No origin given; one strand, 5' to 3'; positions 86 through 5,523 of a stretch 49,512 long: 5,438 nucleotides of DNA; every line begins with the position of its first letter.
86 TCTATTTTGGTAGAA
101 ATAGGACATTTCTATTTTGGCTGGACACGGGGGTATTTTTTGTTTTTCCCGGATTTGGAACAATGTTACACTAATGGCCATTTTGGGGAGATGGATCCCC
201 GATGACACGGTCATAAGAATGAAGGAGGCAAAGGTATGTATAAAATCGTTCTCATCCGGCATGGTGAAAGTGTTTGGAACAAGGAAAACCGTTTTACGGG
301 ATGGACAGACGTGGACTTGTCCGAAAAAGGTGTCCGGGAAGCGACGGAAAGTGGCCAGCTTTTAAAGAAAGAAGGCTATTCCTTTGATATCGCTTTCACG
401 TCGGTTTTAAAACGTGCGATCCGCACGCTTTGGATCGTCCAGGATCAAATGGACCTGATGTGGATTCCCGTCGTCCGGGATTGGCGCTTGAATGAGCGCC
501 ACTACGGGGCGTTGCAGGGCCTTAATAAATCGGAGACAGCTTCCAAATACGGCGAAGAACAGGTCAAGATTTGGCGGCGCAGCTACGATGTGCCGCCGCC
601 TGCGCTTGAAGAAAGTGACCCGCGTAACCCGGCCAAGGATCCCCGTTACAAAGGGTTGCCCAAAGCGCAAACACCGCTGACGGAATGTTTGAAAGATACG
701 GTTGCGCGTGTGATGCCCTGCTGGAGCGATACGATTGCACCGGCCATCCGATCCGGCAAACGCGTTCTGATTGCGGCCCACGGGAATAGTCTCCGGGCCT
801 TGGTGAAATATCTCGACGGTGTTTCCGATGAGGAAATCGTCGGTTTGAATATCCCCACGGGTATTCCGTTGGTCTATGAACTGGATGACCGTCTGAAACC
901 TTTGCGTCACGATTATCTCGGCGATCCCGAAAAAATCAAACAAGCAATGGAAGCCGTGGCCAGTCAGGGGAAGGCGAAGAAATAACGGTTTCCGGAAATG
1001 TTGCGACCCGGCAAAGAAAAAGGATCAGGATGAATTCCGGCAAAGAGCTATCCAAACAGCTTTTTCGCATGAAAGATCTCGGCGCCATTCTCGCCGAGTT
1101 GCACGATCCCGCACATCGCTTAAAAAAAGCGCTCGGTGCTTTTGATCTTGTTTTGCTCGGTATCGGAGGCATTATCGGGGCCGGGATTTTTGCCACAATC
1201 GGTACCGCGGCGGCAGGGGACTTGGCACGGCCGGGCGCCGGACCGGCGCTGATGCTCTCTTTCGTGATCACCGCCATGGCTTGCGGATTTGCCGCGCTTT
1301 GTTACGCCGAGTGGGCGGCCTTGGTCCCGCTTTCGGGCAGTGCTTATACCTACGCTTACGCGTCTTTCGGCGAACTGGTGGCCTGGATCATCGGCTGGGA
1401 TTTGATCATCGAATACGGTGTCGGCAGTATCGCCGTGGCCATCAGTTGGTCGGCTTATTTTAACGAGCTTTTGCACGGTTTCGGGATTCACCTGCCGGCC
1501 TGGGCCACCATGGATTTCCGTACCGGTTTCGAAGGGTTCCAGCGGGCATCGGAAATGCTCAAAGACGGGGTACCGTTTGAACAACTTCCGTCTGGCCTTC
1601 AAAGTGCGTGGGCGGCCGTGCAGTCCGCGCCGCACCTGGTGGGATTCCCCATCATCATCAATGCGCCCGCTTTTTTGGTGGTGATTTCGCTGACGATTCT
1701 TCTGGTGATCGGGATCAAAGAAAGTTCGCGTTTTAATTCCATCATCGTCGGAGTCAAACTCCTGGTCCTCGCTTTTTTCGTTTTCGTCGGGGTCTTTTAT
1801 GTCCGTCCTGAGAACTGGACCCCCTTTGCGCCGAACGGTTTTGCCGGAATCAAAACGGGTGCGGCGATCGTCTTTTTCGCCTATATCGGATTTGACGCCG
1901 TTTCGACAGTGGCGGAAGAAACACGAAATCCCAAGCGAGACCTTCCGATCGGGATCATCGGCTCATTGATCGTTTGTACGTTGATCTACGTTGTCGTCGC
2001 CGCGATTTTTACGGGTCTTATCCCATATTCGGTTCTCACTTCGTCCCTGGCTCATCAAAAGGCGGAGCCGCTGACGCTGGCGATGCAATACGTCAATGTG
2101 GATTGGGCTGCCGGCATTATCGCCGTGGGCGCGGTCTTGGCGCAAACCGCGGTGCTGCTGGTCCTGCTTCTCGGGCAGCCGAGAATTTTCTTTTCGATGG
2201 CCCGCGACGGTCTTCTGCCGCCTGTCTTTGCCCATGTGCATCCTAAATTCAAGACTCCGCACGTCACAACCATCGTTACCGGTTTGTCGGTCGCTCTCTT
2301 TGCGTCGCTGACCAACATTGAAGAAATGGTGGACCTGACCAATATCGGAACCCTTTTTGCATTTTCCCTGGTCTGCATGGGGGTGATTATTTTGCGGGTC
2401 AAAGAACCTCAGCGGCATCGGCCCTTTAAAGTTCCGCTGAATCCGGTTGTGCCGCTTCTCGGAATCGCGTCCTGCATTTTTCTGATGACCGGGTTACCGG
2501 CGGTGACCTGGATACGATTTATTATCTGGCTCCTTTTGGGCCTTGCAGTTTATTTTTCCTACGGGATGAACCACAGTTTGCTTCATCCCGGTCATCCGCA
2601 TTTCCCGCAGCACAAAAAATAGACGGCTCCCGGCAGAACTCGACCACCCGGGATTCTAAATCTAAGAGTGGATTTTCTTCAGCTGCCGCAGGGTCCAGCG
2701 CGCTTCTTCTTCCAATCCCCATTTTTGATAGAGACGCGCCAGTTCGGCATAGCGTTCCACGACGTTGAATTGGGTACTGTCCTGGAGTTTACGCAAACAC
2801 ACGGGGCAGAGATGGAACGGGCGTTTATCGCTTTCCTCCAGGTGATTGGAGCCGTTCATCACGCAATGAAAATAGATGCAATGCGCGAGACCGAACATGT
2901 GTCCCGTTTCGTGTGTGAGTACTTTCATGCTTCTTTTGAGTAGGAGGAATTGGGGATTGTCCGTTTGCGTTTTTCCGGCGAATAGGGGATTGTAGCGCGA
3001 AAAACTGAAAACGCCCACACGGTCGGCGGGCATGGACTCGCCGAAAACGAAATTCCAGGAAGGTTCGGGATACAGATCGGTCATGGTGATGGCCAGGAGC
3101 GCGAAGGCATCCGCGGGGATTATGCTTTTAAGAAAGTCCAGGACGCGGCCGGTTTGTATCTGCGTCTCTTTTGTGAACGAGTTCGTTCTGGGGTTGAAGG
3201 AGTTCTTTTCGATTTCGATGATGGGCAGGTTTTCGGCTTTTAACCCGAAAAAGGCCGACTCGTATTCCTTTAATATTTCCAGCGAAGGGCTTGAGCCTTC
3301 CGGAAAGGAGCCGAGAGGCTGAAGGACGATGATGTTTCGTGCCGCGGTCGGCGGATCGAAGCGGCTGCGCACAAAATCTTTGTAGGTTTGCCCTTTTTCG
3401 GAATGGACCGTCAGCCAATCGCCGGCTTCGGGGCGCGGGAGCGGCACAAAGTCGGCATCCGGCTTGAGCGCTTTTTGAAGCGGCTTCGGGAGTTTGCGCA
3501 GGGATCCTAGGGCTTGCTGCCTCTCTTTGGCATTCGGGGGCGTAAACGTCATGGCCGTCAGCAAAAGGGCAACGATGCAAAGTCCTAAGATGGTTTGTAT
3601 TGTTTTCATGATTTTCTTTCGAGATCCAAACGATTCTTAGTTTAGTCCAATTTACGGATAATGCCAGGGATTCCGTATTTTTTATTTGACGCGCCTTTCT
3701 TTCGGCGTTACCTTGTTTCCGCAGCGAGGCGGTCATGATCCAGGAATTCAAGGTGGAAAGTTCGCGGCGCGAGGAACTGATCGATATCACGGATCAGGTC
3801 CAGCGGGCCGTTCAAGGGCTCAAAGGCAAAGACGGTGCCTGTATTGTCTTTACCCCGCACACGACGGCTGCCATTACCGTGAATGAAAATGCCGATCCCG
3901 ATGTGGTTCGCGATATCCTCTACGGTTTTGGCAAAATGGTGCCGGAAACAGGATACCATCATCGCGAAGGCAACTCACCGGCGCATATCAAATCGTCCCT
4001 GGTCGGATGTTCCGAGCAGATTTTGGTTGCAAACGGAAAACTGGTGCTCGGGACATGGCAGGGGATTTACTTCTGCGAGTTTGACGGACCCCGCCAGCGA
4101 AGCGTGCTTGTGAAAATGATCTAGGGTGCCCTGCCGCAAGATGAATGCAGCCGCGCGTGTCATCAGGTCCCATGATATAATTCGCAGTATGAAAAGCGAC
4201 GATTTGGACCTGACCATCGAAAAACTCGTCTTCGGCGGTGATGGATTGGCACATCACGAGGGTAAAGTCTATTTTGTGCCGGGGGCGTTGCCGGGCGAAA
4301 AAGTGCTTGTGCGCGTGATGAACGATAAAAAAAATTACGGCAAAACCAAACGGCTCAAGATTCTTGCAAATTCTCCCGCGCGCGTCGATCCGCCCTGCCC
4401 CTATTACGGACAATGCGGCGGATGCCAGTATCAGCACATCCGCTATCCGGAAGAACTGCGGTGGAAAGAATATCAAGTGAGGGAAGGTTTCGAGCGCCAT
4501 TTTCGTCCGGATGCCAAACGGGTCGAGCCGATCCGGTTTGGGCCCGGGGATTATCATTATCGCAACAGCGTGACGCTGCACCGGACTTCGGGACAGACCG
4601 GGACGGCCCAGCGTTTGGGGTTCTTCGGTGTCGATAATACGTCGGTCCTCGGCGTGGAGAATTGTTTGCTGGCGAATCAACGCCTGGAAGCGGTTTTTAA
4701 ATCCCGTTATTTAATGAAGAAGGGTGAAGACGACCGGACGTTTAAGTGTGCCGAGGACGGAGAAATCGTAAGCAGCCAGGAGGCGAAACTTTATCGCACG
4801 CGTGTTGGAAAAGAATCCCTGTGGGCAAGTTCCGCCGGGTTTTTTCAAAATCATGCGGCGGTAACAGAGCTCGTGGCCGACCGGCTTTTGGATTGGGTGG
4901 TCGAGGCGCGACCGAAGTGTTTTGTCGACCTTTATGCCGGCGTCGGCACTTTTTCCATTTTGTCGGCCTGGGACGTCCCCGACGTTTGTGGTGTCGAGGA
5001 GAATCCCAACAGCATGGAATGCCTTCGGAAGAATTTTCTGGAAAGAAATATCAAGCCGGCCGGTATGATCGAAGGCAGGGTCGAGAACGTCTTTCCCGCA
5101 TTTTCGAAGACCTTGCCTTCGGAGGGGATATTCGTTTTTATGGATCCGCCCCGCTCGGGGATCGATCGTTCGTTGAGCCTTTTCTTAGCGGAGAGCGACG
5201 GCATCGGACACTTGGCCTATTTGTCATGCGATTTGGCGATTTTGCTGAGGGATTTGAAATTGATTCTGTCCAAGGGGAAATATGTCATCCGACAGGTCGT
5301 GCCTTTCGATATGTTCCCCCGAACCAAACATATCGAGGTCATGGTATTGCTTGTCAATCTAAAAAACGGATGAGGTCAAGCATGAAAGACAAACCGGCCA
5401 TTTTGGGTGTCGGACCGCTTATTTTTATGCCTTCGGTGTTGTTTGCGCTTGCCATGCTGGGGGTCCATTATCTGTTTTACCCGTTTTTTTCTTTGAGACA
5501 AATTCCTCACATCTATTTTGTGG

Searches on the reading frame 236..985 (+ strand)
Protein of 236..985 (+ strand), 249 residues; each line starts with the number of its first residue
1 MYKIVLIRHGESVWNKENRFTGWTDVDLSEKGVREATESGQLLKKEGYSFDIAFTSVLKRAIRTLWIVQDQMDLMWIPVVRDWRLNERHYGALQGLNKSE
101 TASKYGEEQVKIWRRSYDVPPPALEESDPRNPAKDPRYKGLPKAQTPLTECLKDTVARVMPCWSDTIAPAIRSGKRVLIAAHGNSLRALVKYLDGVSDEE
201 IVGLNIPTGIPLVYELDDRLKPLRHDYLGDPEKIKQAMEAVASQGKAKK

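Call 72: search_protein_families(library=pfam, proteins=[window:236-985:+], max_evalue=0.0001)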
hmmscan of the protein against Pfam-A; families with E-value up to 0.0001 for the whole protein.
window:236-985:+ (249 aa): 1 family
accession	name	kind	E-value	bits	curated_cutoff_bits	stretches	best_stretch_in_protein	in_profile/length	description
PF00300.27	His_Phos_1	-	1.4e-36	126.5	21.7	1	4-125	1-117/194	Histidine phosphatase superfamily (branch 1)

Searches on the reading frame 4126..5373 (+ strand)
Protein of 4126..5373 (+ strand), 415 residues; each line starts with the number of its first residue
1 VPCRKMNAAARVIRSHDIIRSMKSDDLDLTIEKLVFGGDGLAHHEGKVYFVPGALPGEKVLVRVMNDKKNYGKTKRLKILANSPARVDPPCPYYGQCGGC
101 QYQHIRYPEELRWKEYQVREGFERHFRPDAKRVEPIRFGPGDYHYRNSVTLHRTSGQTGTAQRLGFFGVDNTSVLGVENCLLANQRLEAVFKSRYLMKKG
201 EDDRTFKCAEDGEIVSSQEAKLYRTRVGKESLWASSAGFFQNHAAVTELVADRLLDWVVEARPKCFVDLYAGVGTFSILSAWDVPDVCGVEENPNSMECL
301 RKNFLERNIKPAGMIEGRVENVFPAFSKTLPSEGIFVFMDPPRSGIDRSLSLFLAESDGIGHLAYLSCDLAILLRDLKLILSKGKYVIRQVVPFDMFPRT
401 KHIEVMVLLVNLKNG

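Call 72: search_protein_families(library=pfam, proteins=[window:4126-5373:+], max_evalue=0.0001)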
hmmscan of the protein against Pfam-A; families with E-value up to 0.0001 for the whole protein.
window:4126-5373:+ (415 aa): 2 families
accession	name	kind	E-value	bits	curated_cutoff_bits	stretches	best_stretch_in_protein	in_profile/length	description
PF05958.17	tRNA_U5-meth_tr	-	1.7e-10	40.9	23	1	239-410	179-355/357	tRNA (Uracil-5-)-methyltransferase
PF01938.26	TRAM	-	1.4e-08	34.9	21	1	27-73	8-57/61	TRAM domain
